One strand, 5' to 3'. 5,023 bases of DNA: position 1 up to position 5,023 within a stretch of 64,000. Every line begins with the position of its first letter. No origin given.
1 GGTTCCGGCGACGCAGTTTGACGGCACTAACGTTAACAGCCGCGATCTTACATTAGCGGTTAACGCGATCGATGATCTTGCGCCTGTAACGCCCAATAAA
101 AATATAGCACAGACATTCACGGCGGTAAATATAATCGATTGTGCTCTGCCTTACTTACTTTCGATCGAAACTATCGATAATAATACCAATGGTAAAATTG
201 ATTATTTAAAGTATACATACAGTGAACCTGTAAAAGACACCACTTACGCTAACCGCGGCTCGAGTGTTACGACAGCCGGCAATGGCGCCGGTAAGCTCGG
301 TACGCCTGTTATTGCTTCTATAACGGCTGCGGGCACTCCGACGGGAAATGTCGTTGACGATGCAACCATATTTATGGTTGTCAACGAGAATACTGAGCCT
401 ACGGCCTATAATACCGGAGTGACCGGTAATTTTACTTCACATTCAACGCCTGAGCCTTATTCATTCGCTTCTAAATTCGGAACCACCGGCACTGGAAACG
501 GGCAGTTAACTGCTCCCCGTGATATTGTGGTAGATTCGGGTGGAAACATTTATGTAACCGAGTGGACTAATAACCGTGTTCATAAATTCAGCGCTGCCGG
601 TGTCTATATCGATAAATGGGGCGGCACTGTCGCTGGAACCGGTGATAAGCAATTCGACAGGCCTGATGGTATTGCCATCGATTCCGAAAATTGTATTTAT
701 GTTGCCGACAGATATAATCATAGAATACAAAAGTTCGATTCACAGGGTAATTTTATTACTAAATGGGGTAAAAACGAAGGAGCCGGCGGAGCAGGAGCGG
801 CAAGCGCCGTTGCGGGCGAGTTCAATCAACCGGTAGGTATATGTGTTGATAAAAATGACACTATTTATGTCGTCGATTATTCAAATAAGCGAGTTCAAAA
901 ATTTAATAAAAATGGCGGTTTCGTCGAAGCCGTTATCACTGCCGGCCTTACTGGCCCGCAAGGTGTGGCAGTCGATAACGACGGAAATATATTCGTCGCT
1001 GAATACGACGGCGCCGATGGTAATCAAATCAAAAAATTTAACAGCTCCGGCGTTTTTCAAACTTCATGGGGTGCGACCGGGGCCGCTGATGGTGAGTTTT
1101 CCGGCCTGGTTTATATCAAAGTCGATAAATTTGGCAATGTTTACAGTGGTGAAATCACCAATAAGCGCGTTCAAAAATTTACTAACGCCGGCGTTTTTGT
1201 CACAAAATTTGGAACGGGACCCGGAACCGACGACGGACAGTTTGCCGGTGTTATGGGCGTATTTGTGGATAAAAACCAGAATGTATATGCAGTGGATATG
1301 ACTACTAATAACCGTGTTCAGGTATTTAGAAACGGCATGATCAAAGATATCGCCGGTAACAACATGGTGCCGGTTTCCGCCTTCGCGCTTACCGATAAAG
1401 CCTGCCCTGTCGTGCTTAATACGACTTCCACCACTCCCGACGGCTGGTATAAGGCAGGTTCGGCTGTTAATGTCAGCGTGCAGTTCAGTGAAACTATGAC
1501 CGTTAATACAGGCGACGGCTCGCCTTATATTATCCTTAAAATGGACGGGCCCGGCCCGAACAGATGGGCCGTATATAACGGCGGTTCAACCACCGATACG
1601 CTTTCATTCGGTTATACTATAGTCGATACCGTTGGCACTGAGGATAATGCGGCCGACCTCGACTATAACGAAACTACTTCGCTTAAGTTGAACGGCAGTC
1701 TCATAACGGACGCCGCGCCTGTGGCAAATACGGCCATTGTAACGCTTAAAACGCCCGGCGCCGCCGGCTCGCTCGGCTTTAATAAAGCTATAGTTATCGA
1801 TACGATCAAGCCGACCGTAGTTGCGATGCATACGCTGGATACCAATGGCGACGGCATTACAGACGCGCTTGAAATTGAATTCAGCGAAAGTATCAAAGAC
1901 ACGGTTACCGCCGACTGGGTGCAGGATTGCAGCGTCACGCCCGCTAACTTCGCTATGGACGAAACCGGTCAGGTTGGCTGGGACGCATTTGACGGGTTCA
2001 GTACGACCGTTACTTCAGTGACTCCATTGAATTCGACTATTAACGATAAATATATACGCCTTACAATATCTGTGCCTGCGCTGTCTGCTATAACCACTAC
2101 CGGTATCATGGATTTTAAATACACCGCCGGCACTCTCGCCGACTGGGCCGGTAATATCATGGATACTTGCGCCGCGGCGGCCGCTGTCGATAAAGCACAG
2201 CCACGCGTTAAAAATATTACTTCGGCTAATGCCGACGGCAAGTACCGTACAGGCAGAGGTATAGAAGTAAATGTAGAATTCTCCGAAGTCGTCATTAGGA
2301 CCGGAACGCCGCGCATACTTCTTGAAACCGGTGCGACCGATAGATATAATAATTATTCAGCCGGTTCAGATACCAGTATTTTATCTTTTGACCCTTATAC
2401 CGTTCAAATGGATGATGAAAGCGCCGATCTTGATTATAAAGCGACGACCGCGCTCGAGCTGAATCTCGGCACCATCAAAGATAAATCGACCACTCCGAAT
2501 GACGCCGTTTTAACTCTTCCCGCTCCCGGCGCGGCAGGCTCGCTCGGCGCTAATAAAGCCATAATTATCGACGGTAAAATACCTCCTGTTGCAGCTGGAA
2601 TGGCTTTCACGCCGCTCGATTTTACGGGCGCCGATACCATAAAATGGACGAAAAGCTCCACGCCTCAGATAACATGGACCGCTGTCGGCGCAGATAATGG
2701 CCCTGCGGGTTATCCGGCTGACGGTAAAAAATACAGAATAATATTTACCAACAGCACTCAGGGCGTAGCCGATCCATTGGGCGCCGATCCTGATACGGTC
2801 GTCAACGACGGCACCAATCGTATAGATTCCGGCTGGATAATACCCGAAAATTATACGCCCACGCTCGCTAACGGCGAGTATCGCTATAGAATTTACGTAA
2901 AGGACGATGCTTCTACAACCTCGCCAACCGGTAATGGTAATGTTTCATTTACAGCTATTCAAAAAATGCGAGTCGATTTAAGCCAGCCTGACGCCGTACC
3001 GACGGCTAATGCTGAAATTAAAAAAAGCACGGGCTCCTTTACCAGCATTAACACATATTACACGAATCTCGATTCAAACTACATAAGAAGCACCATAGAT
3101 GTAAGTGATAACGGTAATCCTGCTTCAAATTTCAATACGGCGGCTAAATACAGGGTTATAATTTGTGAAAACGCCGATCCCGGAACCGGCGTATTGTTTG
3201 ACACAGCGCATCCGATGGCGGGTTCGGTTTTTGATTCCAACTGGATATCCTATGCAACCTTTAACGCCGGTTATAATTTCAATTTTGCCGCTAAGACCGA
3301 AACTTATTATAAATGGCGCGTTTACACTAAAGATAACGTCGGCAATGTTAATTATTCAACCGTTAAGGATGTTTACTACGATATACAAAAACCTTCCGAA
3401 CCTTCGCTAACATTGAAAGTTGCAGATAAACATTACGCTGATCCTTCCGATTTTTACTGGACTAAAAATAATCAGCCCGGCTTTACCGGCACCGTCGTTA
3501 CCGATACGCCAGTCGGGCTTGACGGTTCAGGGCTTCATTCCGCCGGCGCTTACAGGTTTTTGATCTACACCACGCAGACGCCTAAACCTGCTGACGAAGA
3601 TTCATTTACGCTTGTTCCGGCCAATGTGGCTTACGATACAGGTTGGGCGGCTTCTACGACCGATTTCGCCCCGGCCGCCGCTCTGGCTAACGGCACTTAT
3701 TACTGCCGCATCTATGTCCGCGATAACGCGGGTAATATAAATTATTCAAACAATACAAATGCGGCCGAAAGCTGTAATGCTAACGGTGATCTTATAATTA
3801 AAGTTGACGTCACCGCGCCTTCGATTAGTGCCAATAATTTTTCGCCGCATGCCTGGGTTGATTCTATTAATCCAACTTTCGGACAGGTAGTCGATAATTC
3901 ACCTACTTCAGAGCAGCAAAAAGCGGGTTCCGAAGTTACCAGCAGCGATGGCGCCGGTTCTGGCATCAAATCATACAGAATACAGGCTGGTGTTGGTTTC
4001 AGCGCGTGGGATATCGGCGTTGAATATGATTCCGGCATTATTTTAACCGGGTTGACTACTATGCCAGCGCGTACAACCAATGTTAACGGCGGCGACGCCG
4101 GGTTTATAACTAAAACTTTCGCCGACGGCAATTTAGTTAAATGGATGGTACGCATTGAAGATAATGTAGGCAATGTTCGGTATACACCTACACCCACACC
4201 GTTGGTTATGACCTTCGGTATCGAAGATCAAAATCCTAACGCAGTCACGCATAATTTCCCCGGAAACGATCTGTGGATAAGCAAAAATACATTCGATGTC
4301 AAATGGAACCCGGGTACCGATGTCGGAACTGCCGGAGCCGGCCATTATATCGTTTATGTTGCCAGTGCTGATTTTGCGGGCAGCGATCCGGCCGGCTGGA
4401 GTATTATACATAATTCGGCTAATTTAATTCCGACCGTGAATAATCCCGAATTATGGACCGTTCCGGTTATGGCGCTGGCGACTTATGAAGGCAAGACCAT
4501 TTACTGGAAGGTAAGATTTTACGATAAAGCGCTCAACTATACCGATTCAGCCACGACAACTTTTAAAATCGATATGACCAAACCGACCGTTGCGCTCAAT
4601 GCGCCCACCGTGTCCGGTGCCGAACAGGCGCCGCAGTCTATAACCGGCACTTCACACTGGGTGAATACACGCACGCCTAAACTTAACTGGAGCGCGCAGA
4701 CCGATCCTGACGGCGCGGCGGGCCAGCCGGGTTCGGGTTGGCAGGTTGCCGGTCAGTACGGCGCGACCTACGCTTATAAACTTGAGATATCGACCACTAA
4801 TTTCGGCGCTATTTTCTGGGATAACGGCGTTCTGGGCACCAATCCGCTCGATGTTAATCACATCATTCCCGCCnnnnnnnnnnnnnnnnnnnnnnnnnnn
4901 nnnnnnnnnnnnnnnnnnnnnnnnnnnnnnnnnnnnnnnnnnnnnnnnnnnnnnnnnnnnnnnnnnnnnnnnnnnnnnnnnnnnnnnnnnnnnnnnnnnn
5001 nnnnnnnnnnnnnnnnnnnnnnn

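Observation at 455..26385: Approximately eight NHL six-bladed propellers (about 47 blades) in one polypeptide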

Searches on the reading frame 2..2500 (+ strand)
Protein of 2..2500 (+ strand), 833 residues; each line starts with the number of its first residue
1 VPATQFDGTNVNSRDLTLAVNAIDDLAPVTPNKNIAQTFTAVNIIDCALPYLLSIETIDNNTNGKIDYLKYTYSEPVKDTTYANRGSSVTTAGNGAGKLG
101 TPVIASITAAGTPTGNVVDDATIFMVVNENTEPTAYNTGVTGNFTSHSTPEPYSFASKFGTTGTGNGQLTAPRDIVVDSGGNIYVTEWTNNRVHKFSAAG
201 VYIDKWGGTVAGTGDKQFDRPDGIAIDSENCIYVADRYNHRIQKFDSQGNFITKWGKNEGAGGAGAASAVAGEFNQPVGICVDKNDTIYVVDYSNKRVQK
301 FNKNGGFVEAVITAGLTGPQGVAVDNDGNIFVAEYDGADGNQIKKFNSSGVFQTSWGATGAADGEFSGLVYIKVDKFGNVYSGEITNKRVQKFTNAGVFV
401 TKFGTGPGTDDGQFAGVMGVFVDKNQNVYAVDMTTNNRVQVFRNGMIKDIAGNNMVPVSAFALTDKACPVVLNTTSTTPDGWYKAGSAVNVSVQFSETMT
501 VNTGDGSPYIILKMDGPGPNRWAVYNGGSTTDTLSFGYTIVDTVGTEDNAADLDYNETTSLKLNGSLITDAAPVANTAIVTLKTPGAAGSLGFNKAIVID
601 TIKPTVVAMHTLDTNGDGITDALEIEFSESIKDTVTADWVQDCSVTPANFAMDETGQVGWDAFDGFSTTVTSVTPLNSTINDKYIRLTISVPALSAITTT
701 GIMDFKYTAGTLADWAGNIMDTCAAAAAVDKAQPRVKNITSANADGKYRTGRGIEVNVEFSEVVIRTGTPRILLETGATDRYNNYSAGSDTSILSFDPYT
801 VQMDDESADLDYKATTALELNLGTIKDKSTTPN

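Call 42: find_related_loci(query=window:2-2500:+, collection=metagenome_contigs, flank=10000)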
Query window:2-2500:+ (833 aa) in metagenome_contigs; peptide patterns used: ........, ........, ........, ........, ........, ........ (x = any residue, [..] = any of these).
107 stretches matched a pattern; 41 encode a relative of the query (tblastn E <= 1e-3); 41 distinct loci.
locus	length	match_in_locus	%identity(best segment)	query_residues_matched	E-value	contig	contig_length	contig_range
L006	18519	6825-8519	43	145-442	6e-58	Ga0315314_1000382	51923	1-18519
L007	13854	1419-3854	40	141-442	5e-56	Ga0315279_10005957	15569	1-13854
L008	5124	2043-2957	38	69-443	4e-48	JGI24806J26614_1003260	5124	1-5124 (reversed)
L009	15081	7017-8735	37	113-465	6e-51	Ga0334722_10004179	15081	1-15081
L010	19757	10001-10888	39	154-444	1e-45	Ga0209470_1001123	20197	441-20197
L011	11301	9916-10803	37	154-444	2e-44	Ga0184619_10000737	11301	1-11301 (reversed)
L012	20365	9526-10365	38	155-442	6e-44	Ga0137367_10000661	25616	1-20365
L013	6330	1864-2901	34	104-452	4e-44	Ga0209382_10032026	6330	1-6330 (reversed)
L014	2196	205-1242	34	104-452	6e-45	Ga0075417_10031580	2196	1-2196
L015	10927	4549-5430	38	154-442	3e-44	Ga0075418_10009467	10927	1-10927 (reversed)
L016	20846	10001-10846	38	155-462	6e-44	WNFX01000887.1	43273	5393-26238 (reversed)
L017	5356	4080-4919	38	144-442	6e-44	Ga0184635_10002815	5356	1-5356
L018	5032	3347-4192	37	155-462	1e-43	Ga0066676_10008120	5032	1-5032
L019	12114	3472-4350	37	87-443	6e-43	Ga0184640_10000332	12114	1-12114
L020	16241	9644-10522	37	87-443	6e-43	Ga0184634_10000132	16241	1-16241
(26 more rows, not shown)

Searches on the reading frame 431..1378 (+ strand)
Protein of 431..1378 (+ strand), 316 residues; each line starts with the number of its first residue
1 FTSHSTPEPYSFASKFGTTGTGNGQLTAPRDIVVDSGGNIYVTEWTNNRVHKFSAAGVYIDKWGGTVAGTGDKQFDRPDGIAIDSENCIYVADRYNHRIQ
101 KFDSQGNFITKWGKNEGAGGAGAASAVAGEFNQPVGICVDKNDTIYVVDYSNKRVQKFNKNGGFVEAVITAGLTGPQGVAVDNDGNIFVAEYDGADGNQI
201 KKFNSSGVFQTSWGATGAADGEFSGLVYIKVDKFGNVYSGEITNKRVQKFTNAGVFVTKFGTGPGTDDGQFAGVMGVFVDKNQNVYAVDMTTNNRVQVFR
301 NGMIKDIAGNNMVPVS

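Call 72: search_solved_structures(query=window:431-1378:+, max_evalue=0.001)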
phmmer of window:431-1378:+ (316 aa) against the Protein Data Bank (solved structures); distinct sequences matched with E-value up to 0.001: 70 (the best 60 are shown).
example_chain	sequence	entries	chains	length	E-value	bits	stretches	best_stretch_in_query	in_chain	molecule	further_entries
7qrx_A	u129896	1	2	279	1.7e-47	165.5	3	15-114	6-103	E3 ubiquitin-protein ligase TRIM71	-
9jur_A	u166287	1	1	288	2.1e-47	165.1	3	15-114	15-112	E3 ubiquitin-protein ligase TRIM71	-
8j72_A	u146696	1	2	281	2.4e-47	165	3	15-114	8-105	E3 ubiquitin-protein ligase TRIM71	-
6fpt_A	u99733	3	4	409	2.6e-46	161.6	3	14-114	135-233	E3 ubiquitin-protein ligase TRIM71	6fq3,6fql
6d69_A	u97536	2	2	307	5.6e-42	147.3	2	16-165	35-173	NHL Repeat Region of D. melanogaster Thin | Thin, isoform D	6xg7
3wwa_A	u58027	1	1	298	2.2e-41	145.4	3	26-205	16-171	Pizza7H protein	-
7zpz_A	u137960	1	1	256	3.9e-39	138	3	26-192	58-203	Pizza6-TSR-TSH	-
7zpw_A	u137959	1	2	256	1.3e-38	136.2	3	26-192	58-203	Pizza6-TSK-TSH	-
7qrw_A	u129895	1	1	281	8.1e-36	127.1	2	22-191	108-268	Isoform 4 of Tripartite motif-containing protein 3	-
7b96_A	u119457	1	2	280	2.2e-35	125.7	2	19-191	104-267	Isoform 2 of Tripartite motif-containing protein 2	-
7b2r_A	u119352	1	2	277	3.2e-35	125.1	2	21-191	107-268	Tripartite motif-containing protein 2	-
7qrv_A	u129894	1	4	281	5.9e-35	124.3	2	22-191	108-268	Tripartite motif-containing protein 2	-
3ww9_A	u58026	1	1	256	4.5e-28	101.7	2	26-203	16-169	pizza6 protein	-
7zph_A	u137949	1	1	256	5.7e-28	101.3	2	26-203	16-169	Pizza6-TNK-RSH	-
6ren_A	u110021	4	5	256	6.4e-28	101.1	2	26-193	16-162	3fPizza6-SH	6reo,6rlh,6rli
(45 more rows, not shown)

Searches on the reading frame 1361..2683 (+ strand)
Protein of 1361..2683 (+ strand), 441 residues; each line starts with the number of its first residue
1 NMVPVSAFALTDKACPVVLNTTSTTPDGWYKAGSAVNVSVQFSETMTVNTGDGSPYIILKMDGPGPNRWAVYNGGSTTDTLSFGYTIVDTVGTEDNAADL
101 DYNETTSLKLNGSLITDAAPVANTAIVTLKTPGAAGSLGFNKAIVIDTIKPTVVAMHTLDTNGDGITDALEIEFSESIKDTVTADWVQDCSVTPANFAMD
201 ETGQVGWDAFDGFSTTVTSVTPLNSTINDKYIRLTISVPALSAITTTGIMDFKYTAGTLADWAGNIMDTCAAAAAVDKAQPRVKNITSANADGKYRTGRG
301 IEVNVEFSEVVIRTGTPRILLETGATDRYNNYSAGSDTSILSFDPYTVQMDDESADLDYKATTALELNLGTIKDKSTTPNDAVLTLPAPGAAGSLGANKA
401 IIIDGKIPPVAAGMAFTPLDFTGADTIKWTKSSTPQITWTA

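Call 53: search_protein_families(library=pfam, proteins=[window:1361-2683:+], max_evalue=1)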
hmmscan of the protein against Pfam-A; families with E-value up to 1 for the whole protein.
window:1361-2683:+ (441 aa): 0 families

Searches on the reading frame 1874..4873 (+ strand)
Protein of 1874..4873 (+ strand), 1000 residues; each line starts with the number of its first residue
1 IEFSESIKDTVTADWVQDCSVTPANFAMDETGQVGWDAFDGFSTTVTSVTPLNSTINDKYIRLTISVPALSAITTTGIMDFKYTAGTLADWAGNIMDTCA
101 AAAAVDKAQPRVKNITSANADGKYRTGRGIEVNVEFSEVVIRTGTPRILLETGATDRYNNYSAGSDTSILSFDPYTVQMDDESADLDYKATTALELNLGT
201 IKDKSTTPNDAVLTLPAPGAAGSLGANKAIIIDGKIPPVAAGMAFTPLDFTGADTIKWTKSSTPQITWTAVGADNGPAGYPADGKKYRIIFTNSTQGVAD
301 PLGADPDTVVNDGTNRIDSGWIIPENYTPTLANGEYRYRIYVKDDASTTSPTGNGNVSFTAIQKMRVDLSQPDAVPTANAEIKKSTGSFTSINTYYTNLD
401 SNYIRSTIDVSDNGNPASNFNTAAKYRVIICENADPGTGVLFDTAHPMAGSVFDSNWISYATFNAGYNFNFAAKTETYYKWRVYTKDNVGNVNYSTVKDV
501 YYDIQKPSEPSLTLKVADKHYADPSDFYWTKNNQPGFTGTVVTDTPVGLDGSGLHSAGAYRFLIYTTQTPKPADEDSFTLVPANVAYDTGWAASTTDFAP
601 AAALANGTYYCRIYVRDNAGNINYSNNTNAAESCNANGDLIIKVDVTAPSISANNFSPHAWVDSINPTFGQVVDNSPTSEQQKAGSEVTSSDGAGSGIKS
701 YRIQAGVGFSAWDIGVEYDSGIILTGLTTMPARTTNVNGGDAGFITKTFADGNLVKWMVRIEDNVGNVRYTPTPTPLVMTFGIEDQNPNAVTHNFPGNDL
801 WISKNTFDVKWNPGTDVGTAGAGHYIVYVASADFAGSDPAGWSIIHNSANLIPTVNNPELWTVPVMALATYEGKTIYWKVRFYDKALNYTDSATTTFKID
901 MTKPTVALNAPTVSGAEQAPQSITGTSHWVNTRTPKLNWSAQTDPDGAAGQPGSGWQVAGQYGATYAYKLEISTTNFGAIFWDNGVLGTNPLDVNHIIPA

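Call 21: search_protein_families(library=pfam, proteins=[window:1874-4873:+], max_evalue=0.01)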
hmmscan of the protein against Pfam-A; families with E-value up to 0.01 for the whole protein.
window:1874-4873:+ (1000 aa): 1 family
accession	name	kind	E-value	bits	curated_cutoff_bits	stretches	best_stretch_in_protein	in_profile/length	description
PF19077.6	Big_13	-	0.00053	20.9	27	0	592-627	60-95/102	Bacterial Ig-like domain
